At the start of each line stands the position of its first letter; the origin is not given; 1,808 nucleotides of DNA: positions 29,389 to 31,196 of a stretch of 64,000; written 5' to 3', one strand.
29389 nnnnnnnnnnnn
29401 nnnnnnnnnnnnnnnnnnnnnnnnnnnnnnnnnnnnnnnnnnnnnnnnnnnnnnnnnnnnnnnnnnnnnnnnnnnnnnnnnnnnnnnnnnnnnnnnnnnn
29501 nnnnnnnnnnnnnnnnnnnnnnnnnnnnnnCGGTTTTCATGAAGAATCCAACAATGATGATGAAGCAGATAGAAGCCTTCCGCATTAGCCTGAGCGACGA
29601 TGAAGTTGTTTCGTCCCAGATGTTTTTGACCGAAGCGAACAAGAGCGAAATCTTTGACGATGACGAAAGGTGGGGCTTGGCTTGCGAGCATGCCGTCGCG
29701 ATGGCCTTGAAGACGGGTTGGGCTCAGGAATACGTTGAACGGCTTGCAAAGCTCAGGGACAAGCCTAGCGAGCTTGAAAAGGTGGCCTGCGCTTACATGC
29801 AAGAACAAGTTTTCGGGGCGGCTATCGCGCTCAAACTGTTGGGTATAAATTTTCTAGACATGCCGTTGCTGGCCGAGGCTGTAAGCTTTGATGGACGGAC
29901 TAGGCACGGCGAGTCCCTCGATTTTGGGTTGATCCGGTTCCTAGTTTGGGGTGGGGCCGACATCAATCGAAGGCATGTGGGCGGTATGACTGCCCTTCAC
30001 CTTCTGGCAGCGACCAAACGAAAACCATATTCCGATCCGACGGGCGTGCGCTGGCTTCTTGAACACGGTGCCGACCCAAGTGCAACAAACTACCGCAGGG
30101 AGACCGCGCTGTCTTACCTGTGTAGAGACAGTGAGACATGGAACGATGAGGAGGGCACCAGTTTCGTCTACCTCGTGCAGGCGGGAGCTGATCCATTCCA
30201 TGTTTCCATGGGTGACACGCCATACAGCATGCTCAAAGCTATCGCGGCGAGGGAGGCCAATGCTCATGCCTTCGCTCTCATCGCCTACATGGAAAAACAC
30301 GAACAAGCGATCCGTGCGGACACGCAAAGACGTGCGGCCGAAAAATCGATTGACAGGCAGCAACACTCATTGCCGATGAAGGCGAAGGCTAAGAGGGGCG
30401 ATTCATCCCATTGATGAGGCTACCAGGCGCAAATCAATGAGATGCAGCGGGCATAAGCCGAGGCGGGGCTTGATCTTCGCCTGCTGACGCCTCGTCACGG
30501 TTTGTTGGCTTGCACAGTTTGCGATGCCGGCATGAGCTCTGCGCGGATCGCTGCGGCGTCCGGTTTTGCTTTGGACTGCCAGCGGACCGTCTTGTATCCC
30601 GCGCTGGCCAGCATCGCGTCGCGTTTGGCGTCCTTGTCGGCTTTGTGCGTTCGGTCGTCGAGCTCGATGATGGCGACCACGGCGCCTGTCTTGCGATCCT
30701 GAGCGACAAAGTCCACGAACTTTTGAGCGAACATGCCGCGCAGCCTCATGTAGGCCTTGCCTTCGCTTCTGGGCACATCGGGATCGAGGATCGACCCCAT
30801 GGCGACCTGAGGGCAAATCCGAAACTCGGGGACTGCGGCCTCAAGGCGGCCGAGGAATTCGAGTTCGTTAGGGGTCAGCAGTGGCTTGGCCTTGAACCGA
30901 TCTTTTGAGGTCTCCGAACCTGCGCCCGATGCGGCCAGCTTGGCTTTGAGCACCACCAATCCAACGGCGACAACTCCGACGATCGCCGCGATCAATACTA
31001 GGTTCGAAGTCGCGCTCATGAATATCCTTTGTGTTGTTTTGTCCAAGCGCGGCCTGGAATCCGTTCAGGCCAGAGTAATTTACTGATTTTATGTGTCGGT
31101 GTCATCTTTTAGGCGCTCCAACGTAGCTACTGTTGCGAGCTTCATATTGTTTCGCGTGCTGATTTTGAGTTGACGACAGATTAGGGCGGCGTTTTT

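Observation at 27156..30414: Small ORF plus OLD-like ABC-ATPase/TOPRIM protein plus ankyrin-repeat protein: an unrecognised module appended to the Hma-type operon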

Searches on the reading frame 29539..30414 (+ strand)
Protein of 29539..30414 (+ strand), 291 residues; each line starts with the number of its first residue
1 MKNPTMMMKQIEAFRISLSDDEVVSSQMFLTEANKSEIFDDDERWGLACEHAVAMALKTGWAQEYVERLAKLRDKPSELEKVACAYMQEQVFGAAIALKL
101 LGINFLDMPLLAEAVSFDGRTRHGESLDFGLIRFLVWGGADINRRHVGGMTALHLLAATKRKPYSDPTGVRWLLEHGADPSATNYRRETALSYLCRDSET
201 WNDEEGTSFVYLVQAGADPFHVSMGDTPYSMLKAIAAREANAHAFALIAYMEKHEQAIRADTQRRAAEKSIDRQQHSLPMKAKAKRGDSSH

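Call 5: search_protein_families(library=pfam, proteins=[window:29539-30414:+], max_evalue=0.1)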
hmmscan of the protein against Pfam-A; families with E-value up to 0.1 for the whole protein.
window:29539-30414:+ (291 aa): 5 families
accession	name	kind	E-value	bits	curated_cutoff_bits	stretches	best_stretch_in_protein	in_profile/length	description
PF00023.36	Ank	-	4.4e-07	30.3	21.1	1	149-184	2-32/33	Ankyrin repeat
PF13637.12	Ank_4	-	4.6e-06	27.2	22.7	1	170-192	13-35/50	Ankyrin repeats (many copies)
PF12796.13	Ank_2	-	2.3e-05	25.3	27.3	1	130-197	8-70/90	Ankyrin repeats (3 copies)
PF13857.12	Ank_5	-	0.00078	20.2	27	1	140-193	7-55/56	Ankyrin repeats (many copies)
PF13606.12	Ank_3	-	0.0014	19.4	22.3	1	149-181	2-29/30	Ankyrin repeat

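Call 6: search_protein_families(library=padloc, proteins=[window:29539-30414:+], max_evalue=0.01)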
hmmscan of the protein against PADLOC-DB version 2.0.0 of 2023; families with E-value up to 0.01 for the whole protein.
window:29539-30414:+ (291 aa): 1 family
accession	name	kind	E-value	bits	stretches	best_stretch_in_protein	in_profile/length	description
PDLC04783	PDC-M72A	-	0.002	15.4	1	131-233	278-370/392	-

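Call 7: search_protein_families(library=ncbifam, proteins=[window:29539-30414:+], max_evalue=0.01)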
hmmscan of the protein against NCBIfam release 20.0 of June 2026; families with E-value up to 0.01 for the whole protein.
window:29539-30414:+ (291 aa): 0 families

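Call 21: find_homologous_proteins(query=window:29539-30414:+, max_evalue=0.001)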
Query window:29539-30414:+ (291 aa): 20 proteins with E <= 0.001 among 4438 candidates.
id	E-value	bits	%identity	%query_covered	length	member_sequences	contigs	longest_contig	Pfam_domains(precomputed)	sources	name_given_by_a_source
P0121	8.6e-175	598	92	100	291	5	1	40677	PF12796.14,PF00023.37,PF13637.13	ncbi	-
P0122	8.8e-11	60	36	31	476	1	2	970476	PF13606.13,PF13857.13,PF23745.2,PF12796.14,PF00023.37,PF13637.13,PF24521.3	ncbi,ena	-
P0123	3.2e-9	55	49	22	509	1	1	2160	PF13606.13,PF13857.13,PF12796.14,PF00023.37,PF13637.13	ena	-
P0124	1.7e-8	52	32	35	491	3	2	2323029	PF13606.13,PF13857.13,PF23745.2,PF12796.14,PF00023.37,PF13637.13,PF24521.3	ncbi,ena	-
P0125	3.6e-8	51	29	34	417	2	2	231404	PF13606.13,PF13857.13,PF12796.14,PF00023.37,PF13637.13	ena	-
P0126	5.4e-8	51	38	25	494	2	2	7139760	PF13606.13,PF13857.13,PF23745.2,PF12796.14,PF00023.37,PF13637.13,PF24521.3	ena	-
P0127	2.1e-7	49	38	25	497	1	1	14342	PF13606.13,PF13857.13,PF23745.2,PF12796.14,PF00023.37,PF13637.13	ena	-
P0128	1.2e-6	46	45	21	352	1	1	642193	PF13606.13,PF13857.13,PF12796.14,PF00023.37,PF13637.13,PF24521.3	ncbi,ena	-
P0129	1.9e-6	46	35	35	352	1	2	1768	PF13606.13,PF13857.13,PF12796.14,PF00023.37,PF13637.13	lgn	-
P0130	2.3e-6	45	37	25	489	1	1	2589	PF13606.13,PF13857.13,PF23745.2,PF12796.14,PF00023.37,PF13637.13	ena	-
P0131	5.6e-6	44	38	25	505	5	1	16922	PF13606.13,PF13857.13,PF23745.2,PF12796.14,PF00023.37,PF13637.13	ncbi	-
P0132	6.9e-6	44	43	28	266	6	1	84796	PF13606.13,PF13857.13,PF12796.14,PF00023.37,PF13637.13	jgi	-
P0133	1.6e-5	43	31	32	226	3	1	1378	PF13606.13,PF13857.13,PF12796.14,PF00023.37,PF13637.13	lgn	-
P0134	6.7e-5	41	35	23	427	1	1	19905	PF13606.13,PF13857.13,PF23745.2,PF12796.14,PF00023.37,PF13637.13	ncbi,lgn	-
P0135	1.1e-4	40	36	24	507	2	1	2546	PF13606.13,PF13857.13,PF12796.14,PF00023.37,PF13637.13,PF24521.3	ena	-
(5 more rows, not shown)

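Call 47: search_dna_similar(query=window:29539-30414:+, collection=plasmids, mode=protein, max_evalue=0.000001, max_rows=30)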
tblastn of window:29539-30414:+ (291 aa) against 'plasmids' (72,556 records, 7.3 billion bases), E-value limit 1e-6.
No match.

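Call 55: search_dna_similar(query=window:29539-30414:+, collection=phages, mode=protein, max_evalue=0.001, max_rows=15)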
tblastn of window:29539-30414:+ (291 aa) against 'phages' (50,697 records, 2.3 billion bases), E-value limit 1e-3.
No match.

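Call 56: find_related_loci(query=A3, collection=viral_contigs, flank=10000)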
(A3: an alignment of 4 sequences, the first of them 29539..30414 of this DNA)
Query A3 (291 aa) in viral_contigs; peptide patterns used: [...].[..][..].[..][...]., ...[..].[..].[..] (x = any residue, [..] = any of these).
77 stretches matched a pattern, but none encodes a relative of the query by tblastn (E <= 1e-3).

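Call 66: predict_structure(alignment_id=A4)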
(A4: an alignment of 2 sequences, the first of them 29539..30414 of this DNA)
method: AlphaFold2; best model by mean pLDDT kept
length: 291 residues; sequences in the alignment: 2
mean_pLDDT: 44.7   pTM: 0.34
mean pLDDT of the five models: 44.7, 42.7, 42.7, 41.7, 41.3
residues with pLDDT >= 90: 0; 70-90: 2; 50-70: 81; < 50: 208
segments of 3 or more residues with pLDDT < 50: 1-18, 21-48, 105-171, 173-182, 194-251, 253-255, 257-259, 282-291
pLDDT, mean of each block of 10 residues (from residue 1): 42 48 45 39 46 54 63 65 55 53 49 41 33 38 29 34 42 46 52 43 33 30 33 41 42 47 58 53 44 36
secondary structure, 60 per line:
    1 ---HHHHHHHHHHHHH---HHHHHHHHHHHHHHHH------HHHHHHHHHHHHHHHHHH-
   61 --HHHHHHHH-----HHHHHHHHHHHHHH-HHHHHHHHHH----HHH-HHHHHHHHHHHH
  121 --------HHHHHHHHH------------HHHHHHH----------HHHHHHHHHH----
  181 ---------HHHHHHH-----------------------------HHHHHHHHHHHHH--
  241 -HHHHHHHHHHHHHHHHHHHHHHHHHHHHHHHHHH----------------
elements in order: H4-16 H20-35 H42-59 H63-70 H76-89 H91-100 H109-120 H129-137 H150-156 H167-176 H190-196 H226-238 H242-275

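Call 67: search_protein_representatives(protein=window:29539-30414:+)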
Query: 291 residues. Proteins with E-value up to 0.001 (for the whole library): 8617; up to 1e-10: 739; up to 1e-30: 16. The best 150 are listed.
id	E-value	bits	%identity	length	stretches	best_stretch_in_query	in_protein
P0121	2.7e-175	597.7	92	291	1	1-290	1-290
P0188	1.8e-64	234.3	34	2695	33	135-227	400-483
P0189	1.3e-53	198.6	36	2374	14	126-205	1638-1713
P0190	2.7e-52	194.3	39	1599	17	131-196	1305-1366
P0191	1.6e-38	149.2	36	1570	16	123-191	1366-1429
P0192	4.9e-38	147.6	37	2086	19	126-192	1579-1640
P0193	1.5e-37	146.0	34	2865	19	131-225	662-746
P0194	2.1e-36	142.2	33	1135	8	127-198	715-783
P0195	1.8e-35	139.1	43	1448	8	128-198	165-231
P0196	1.3e-34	136.3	35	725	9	131-199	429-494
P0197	3.3e-33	131.7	37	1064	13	132-220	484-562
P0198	8.5e-33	130.4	34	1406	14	131-200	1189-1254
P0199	1.1e-32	130.0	35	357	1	10-268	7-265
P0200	2.9e-32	128.6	41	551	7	117-203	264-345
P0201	4.5e-32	128.0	36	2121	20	127-192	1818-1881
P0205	1.2e-29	120.0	37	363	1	9-243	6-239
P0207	2.1e-29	119.2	36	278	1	9-265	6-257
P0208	2.8e-29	118.8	38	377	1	27-235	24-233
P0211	3.0e-28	115.5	36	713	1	26-239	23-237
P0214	1.3e-27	113.4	35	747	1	9-241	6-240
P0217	5.8e-27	111.2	37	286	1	27-244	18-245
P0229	4.4e-24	101.8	31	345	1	9-275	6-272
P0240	1.5e-22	96.7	31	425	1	10-256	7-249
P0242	2.8e-22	95.9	35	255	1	29-235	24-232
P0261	3.5e-21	92.3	34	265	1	33-253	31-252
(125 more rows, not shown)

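Call 68: find_encoding_contigs(protein=P0205, flank=10000, max_places=3)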
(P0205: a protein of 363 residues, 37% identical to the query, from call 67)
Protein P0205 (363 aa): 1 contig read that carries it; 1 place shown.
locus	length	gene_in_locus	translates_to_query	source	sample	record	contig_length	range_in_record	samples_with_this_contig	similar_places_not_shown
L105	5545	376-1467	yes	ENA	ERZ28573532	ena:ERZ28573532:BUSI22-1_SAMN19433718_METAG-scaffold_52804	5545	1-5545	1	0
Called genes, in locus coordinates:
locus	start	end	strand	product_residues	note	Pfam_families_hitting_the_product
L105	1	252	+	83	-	?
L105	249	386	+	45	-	-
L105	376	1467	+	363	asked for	PF12796:Ank_2, PF00023:Ank (weak), PF13637:Ank_4 (weak)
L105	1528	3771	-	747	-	PF13166:AAA_13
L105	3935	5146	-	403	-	PF00589:Phage_integrase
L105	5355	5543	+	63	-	?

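Call 70: list_cluster_members(proteins=[P0199, P0207, P0208, P0211, P0214, P0217, P0229, P0240, P0242, P0261])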
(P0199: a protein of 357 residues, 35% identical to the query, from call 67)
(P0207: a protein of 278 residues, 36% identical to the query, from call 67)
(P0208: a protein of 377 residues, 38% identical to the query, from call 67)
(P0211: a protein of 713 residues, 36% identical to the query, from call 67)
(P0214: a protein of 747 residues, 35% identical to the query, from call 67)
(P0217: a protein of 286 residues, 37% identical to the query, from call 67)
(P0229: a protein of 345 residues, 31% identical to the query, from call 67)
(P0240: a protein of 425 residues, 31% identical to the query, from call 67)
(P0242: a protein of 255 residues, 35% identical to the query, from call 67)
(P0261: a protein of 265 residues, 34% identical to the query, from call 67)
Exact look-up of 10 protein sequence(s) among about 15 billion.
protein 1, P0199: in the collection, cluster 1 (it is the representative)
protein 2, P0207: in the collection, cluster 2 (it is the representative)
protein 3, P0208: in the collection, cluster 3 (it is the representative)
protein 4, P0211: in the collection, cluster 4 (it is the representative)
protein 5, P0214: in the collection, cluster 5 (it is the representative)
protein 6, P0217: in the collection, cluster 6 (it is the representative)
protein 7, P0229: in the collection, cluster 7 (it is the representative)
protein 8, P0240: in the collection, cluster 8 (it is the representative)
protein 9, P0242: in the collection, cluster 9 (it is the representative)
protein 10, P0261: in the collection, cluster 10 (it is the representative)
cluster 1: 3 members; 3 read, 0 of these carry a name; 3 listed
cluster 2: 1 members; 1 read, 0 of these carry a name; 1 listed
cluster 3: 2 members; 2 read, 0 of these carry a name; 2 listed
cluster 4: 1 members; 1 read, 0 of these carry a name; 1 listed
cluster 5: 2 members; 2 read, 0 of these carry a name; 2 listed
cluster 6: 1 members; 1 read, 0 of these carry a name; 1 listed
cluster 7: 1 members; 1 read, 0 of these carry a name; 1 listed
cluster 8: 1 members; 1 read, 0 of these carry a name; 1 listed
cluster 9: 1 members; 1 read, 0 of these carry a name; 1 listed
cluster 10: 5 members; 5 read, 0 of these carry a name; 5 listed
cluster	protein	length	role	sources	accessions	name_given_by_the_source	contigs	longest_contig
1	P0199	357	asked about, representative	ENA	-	-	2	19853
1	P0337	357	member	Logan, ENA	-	-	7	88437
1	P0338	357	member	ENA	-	-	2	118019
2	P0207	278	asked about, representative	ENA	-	-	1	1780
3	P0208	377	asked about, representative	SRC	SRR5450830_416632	-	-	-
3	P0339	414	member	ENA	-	-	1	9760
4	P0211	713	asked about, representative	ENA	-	-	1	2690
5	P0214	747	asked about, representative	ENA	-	-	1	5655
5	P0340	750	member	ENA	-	-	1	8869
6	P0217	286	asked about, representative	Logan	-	-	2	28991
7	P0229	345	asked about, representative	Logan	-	-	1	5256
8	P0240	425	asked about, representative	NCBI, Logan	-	-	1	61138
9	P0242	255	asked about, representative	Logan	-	-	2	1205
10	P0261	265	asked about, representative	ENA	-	-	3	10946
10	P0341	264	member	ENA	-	-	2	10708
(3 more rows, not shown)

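Call 71: find_encoding_contigs(protein=P0217, flank=10000, max_places=2)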
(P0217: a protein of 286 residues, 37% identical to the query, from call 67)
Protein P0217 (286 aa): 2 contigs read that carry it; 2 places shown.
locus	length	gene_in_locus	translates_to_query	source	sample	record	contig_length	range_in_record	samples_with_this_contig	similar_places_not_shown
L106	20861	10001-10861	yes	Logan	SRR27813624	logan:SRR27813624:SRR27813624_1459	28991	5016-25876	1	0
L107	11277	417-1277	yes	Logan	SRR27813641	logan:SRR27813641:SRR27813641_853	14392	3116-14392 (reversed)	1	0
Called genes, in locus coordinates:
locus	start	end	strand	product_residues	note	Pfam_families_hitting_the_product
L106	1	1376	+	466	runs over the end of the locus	PF00145:DNA_methylase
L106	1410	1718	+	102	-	-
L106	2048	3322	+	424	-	PF13148:DUF3987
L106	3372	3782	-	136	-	-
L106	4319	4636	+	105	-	-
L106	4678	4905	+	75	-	-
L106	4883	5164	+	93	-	-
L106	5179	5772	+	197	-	-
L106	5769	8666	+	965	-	PF08751:TrwC, PF13245:AAA_19, PF13604:AAA_30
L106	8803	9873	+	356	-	PF08401:ArdcN, PF18818:MPTase-PolyVal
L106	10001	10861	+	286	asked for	PF00023:Ank (faint), PF12796:Ank_2, PF13637:Ank_4 (faint), PF13857:Ank_5 (faint)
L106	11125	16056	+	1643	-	PF13156:Mrr_cat_2, PF00270:DEAD, PF04851:ResIII, PF00271:Helicase_C, PF22240:ISP_coupler, PF02384:N6_Mtase, PF07669:Eco57I (weak), PF18135:Type_ISP_C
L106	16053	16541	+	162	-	-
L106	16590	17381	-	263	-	-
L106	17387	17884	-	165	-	PF13274:SocA_Panacea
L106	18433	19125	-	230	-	-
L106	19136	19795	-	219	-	-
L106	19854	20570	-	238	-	PF01464:SLT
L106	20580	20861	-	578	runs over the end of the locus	PF00587:tRNA-synt_2b, PF04073:tRNA_edit, PF03129:HGTP_anticodon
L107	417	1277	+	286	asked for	PF00023:Ank (faint), PF12796:Ank_2, PF13637:Ank_4 (faint), PF13857:Ank_5 (faint)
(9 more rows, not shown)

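Call 72: find_encoding_contigs(protein=P0240, flank=10000, max_places=2)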
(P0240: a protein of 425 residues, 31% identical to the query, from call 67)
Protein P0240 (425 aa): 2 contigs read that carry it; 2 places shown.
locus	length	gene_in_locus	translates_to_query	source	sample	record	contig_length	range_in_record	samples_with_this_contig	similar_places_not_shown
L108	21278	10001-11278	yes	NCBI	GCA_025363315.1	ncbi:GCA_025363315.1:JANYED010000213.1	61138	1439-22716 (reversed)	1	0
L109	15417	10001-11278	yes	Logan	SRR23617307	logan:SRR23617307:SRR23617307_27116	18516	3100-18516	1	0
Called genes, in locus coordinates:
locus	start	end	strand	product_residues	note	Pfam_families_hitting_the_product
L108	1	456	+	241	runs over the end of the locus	-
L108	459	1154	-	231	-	-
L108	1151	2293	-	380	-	PF00145:DNA_methylase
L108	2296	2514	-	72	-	-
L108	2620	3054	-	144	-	PF03852:Vsr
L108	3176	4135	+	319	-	PF14082:SduA_C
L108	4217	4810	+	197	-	PF03692:CxxCxxCC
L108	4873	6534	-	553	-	-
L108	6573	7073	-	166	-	PF00565:SNase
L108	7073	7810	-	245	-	PF02586:SRAP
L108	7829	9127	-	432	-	PF00817:IMS, PF11799:IMS_C, PF13438:DUF4113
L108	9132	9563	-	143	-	PF00717:Peptidase_S24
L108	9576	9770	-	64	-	-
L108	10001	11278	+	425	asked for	PF00023:Ank (faint), PF12796:Ank_2, PF13637:Ank_4 (faint)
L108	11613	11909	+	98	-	-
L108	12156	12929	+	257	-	-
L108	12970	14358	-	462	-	PF00145:DNA_methylase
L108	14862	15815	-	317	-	PF00459:Inositol_P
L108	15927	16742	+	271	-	PF00588:SpoU_methylase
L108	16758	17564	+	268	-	PF00132:Hexapep (weak)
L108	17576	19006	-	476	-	PF04773:FecR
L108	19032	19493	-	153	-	PF09424:YqeY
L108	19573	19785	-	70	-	PF01165:Ribosomal_S21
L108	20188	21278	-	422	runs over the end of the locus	PF00890:FAD_binding_2, PF01266:DAO (weak), PF03486:HI0933_like, PF13450:NAD_binding_8 (weak), PF13738:Pyr_redox_3 (faint), PF22780:HI0933_like_1st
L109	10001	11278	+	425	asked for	PF00023:Ank (faint), PF12796:Ank_2, PF13637:Ank_4 (faint)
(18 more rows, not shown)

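Call 88: search_protein_families(library=pfam, alignment_id=A6, max_evalue=0.001)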
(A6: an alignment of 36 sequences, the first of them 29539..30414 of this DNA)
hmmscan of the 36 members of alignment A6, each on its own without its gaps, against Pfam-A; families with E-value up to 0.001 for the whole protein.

A. member 1, window:29539-30414:+ (291 aa): 4 families
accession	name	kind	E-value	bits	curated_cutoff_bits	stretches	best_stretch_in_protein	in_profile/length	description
PF00023.36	Ank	-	4.4e-07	30.3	21.1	1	149-184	2-32/33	Ankyrin repeat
PF13637.12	Ank_4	-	4.6e-06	27.2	22.7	0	170-192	13-35/50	Ankyrin repeats (many copies)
PF12796.13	Ank_2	-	2.3e-05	25.3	27.3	1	130-197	8-70/90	Ankyrin repeats (3 copies)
PF13857.12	Ank_5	-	0.00078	20.2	27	0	140-193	7-55/56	Ankyrin repeats (many copies)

B. families by the number of members that match (of 36 scanned): 29 families (the first 25 are shown)
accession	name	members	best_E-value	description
PF04471.18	Mrr_cat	2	1e-10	Restriction endonuclease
PF13637.12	Ank_4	2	2e-10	Ankyrin repeats (many copies)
PF12796.13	Ank_2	2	1.9e-07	Ankyrin repeats (3 copies)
PF00023.36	Ank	2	4.4e-07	Ankyrin repeat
PF13166.12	AAA_13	1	2.5e-103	AAA domain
PF02384.22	N6_Mtase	1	1.7e-70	N-6 DNA Methylase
PF09994.14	T6SS_Tle1-like_cat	1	2.1e-70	T6SS, Phospholipase effector Tle1-like, catalytic domain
PF01555.25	N6_N4_Mtase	1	9.2e-48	DNA methylase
PF24838.2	8xMP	1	4.8e-31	Octameric membrane protein family (8xMP)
PF10137.14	CAP12-PCTIR_TIR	1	1e-30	CAP12/Pycsar effector protein, TIR domain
PF19670.4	DUF6173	1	1e-23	Family of unknown function (DUF6173)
PF08241.18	Methyltransf_11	1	4.6e-18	Methyltransferase domain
PF13649.12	Methyltransf_25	1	2.7e-15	Methyltransferase domain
PF00027.35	cNMP_binding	1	2.9e-12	Cyclic nucleotide-binding domain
PF12161.14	HsdM_N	1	3.2e-12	HsdM N-terminal domain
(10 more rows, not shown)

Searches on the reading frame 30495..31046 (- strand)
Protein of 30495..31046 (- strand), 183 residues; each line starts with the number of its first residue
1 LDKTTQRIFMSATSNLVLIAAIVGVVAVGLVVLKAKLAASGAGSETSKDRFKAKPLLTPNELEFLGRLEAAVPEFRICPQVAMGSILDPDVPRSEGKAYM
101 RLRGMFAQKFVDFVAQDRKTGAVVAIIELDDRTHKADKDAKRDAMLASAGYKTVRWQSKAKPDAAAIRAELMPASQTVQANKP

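Call 5: search_protein_families(library=pfam, proteins=[window:30495-31046:-], max_evalue=0.1)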
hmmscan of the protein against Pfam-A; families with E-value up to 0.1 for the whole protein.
window:30495-31046:- (183 aa): 4 families
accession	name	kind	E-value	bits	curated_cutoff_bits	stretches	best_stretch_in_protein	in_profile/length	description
PF10881.14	DUF2726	-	5.1e-16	59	24.7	1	54-170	2-122/126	Protein of unknown function (DUF2726)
PF04480.18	DUF559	-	5e-06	26.8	20.6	1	107-158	42-90/109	Protein of unknown function (DUF559)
PF18741.7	MTES_1575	-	0.0083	16.6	38.2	1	108-159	24-79/96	REase_MTES_1575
PF20176.3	DUF6541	-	0.012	14.3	29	1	16-74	477-536/646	Family of unknown function (DUF6541)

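Call 7: search_protein_families(library=ncbifam, proteins=[window:30495-31046:-], max_evalue=0.01)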
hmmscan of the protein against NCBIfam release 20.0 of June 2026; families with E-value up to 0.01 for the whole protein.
window:30495-31046:- (183 aa): 0 families
